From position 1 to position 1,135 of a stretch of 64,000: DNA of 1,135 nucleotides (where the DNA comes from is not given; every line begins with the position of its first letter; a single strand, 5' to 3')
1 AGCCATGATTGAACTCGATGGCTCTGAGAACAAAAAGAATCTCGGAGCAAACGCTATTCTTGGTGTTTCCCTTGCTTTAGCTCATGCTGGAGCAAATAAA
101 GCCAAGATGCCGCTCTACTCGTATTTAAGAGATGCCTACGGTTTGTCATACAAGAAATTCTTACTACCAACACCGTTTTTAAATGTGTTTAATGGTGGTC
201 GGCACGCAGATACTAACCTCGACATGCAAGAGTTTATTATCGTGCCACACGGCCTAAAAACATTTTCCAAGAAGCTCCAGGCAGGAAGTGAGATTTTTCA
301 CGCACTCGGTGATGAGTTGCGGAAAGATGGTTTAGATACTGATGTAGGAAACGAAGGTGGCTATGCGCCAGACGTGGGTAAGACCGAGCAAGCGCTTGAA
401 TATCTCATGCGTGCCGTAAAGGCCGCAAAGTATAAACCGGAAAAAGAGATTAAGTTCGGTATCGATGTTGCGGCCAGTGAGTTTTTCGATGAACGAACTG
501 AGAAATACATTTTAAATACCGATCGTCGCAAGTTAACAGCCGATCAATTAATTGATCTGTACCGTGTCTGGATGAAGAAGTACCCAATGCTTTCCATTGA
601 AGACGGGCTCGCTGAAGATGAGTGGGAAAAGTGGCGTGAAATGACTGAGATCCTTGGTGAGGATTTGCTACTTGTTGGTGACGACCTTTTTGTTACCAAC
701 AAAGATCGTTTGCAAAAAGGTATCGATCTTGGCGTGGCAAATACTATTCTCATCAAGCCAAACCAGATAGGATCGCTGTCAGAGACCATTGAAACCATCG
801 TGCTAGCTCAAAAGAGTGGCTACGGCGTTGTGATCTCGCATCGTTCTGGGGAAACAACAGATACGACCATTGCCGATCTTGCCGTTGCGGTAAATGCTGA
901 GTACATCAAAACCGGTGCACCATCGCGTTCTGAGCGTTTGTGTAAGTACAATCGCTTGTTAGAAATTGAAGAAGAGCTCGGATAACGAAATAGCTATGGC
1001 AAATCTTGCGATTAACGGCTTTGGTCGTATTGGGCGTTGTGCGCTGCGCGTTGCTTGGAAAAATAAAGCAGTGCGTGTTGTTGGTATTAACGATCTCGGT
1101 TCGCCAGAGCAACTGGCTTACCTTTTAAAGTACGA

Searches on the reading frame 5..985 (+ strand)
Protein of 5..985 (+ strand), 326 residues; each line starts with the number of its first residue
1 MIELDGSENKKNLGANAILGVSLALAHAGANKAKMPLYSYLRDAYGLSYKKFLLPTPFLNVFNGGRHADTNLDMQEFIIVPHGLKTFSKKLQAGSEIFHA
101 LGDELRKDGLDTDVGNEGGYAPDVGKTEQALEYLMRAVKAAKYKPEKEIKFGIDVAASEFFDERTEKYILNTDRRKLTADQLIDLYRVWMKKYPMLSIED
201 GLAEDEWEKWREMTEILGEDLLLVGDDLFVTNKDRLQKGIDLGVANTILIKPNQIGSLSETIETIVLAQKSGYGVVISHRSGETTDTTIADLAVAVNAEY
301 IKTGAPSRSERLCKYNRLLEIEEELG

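Call 8: search_protein_families(library=pfam, proteins=[window:5-985:+], max_evalue=0.001)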
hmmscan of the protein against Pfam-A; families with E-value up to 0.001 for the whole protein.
window:5-985:+ (326 aa): 3 families
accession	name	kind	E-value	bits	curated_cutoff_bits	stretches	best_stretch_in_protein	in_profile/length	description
PF00113.28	Enolase_C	-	3.7e-107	358.5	21.5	1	52-326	2-282/296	Enolase, C-terminal TIM barrel domain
PF03952.21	Enolase_N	-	1.3e-14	54.9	35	1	1-41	91-131/131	Enolase, N-terminal domain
PF07476.17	MAAL_C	-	0.00025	20.7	27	1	198-299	117-219/249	Methylaspartate ammonia-lyase C-terminus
